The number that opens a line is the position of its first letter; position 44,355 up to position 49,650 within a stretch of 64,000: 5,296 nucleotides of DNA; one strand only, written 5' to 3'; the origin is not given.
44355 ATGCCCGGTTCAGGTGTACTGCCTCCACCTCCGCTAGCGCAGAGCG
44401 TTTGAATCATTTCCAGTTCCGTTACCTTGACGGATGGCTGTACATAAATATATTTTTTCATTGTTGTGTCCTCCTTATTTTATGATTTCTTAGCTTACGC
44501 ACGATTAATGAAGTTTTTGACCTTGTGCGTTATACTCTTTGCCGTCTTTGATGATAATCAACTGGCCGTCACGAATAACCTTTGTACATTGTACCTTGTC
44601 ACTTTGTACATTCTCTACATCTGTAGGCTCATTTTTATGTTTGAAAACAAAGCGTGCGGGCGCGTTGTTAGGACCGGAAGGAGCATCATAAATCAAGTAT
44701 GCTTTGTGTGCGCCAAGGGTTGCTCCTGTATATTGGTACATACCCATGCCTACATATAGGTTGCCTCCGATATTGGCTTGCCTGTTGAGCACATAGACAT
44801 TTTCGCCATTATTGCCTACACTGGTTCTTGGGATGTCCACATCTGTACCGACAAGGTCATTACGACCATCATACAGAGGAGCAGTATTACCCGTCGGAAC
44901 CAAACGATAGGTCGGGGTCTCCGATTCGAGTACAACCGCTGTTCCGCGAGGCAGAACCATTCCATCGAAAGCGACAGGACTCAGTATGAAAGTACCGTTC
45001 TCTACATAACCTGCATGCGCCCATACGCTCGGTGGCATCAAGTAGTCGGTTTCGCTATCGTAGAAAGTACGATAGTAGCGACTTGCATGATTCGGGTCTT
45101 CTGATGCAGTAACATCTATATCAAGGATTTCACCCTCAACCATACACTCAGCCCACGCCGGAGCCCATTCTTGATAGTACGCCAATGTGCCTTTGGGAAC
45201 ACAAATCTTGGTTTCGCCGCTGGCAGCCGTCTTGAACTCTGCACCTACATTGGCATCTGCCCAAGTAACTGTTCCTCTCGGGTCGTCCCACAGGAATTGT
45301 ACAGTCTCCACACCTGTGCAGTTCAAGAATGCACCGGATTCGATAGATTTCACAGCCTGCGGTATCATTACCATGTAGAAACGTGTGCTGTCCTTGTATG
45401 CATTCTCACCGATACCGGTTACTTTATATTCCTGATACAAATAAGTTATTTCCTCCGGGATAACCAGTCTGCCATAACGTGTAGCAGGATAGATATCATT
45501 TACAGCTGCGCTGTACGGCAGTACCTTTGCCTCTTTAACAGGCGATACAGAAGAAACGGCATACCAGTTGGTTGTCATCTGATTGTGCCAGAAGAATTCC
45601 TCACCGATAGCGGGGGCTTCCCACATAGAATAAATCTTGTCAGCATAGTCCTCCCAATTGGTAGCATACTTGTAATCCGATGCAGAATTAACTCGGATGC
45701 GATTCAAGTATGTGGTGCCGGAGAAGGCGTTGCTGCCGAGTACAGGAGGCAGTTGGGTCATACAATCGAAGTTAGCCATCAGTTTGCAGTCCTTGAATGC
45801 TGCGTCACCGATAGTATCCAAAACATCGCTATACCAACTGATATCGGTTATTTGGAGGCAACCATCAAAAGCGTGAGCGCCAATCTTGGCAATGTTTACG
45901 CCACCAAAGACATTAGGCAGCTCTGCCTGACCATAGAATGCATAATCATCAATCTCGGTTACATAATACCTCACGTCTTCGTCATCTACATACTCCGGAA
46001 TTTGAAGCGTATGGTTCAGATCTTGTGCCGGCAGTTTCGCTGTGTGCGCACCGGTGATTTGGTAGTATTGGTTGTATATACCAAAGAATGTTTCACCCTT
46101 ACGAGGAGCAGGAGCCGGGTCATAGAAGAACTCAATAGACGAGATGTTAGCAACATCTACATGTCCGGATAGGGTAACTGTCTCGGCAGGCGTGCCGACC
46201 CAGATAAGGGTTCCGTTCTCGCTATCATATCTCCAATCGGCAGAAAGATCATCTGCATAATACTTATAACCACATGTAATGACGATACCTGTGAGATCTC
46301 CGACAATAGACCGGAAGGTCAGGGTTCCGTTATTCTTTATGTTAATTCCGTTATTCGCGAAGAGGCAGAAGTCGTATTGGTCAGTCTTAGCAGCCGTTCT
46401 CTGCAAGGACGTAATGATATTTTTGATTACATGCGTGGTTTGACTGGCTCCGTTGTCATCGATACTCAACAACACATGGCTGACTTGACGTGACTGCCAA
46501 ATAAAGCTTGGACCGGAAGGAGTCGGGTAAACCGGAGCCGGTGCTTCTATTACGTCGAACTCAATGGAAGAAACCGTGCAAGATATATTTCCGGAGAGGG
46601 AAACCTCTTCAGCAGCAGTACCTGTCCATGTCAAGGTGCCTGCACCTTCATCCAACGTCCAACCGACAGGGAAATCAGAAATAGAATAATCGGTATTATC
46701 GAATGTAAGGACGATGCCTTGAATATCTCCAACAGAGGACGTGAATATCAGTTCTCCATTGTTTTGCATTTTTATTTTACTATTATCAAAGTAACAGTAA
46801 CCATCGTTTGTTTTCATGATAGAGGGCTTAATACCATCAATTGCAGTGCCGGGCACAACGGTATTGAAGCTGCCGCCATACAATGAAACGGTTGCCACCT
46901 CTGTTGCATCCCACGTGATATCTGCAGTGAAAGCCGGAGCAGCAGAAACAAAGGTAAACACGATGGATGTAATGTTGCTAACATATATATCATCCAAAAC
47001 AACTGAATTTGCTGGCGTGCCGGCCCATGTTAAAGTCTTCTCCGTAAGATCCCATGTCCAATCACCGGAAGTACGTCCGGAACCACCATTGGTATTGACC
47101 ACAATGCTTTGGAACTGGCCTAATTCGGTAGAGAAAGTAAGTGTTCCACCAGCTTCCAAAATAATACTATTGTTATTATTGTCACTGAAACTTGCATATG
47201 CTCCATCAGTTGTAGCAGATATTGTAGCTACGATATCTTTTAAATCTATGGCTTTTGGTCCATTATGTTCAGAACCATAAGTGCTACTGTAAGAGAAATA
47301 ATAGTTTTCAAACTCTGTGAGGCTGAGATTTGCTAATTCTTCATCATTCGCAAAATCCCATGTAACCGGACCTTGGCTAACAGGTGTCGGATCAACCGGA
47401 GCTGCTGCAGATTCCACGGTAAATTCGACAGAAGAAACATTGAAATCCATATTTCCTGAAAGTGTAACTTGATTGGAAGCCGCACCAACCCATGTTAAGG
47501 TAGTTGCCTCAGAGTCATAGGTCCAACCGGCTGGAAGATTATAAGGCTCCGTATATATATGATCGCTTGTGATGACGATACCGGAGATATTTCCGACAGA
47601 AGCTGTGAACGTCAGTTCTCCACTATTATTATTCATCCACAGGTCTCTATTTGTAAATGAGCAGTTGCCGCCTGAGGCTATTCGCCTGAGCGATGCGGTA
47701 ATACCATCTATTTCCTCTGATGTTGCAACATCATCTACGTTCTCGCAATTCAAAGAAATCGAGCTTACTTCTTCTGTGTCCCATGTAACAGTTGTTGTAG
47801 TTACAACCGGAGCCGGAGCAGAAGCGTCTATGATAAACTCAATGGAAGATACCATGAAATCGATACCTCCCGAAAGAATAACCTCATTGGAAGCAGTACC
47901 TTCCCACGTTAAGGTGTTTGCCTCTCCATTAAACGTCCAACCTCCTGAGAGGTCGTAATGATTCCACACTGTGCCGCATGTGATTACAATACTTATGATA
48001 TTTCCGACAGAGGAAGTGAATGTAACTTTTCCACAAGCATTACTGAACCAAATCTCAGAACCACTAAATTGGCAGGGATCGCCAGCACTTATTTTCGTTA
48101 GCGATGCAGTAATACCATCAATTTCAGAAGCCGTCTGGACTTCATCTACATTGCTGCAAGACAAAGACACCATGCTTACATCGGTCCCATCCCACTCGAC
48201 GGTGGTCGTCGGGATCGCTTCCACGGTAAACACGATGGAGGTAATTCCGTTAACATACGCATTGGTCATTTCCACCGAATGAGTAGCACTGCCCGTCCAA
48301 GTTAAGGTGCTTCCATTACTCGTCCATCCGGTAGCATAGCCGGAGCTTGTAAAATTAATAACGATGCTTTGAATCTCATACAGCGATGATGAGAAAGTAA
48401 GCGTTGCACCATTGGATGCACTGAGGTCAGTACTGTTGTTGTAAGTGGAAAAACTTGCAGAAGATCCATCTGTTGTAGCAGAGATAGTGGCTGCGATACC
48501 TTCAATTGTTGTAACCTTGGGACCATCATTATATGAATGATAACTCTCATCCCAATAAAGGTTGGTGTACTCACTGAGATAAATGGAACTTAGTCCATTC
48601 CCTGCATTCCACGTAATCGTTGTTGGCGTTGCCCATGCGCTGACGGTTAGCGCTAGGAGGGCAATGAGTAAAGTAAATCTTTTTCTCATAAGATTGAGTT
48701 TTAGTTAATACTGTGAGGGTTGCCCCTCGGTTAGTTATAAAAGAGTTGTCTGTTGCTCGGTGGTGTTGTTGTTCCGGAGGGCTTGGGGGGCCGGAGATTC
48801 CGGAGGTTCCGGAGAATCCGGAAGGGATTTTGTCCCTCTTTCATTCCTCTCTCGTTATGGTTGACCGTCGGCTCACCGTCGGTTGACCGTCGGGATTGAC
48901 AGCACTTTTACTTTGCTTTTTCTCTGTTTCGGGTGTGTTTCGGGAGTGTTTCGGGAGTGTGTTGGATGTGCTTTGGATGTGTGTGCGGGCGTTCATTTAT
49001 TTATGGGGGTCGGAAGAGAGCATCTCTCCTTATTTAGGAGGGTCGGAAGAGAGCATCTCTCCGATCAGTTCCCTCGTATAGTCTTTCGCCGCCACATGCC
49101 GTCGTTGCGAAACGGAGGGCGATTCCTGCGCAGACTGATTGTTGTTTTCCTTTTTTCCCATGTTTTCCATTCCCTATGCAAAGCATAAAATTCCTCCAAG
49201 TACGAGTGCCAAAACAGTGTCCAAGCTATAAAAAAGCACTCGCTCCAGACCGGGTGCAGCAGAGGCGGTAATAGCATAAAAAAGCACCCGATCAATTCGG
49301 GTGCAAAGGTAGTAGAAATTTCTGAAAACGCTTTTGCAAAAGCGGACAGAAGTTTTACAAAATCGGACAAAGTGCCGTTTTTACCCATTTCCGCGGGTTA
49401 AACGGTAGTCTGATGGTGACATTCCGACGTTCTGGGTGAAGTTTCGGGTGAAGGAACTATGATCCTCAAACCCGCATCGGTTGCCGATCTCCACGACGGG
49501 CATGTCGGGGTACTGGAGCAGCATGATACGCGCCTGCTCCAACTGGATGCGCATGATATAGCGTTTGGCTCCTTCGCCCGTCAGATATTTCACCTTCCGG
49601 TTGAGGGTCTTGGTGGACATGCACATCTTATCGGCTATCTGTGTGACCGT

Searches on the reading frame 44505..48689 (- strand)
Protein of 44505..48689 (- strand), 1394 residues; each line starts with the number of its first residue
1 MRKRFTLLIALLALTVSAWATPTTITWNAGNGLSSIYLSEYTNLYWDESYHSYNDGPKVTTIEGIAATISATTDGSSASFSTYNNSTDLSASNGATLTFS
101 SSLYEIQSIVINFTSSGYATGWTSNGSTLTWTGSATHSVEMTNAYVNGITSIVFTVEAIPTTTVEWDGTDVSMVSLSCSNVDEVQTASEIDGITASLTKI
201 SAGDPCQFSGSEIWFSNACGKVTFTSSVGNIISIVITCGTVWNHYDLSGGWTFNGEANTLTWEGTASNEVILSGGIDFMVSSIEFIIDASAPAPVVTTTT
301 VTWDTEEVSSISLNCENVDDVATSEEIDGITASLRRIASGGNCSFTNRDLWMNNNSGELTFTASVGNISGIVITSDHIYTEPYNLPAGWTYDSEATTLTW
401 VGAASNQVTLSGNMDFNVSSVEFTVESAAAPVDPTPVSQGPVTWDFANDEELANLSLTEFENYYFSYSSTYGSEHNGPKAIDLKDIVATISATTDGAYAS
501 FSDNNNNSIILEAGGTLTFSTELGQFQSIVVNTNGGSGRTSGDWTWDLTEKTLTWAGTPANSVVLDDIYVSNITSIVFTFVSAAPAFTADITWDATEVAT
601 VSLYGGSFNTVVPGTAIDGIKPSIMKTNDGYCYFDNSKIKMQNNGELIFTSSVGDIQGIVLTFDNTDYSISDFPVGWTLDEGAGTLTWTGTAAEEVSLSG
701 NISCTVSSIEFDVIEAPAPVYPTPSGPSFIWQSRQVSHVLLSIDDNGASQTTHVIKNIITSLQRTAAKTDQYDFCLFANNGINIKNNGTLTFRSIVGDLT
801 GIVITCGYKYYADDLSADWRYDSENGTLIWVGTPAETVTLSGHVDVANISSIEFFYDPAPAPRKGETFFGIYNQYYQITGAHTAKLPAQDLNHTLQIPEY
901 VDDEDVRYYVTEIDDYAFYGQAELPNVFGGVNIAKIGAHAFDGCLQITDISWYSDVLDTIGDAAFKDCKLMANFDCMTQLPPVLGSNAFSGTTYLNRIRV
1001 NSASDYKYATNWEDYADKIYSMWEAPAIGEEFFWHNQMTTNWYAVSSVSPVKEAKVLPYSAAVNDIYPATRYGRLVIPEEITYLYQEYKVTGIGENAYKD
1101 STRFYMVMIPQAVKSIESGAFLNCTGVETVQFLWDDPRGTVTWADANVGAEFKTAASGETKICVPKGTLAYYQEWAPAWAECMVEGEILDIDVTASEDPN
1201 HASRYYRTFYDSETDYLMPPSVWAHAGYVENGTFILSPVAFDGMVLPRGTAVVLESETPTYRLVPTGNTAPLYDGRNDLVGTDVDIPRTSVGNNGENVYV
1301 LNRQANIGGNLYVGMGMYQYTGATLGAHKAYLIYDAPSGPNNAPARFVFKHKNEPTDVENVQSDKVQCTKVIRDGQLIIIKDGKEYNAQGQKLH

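Call 29: search_protein_families(library=pfam, proteins=[window:44505-48689:-], max_evalue=0.01)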
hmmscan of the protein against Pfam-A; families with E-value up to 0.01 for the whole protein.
window:44505-48689:- (1394 aa): 1 family
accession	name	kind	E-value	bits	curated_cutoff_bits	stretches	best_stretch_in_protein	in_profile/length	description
PF13306.12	LRR_5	-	2.4e-18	66.7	27.7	2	909-1002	21-110/127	BspA type Leucine rich repeat region (6 copies)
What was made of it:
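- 44505..48689 (-): 1394-aa BspA-type LRR (LRR_5) surface protein with a variable N-terminal part and a conserved C-terminal 200 aa. Presumed target of the regulator. Call 29.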

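Call 30: search_protein_families(library=ncbifam, proteins=[window:44505-48689:-], max_evalue=0.01)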
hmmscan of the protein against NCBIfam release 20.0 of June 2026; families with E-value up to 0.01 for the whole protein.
window:44505-48689:- (1394 aa): 0 families

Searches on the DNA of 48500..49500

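Call 59: search_rna_families(source=window, start=48500, end=49500, threshold=evalue, max_evalue=1)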
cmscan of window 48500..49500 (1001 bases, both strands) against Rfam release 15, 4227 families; matches with E-value up to 1: 1.
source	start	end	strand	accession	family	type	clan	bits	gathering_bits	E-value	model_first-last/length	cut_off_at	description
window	48997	49053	+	RF02937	Clostridiales-2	Gene; sRNA;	-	17.2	58.6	0.43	1-82/82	no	Clostridiales-2 RNA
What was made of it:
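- Tried and rejected: The Rfam search of the control region gave nothing meaningful (call 59).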
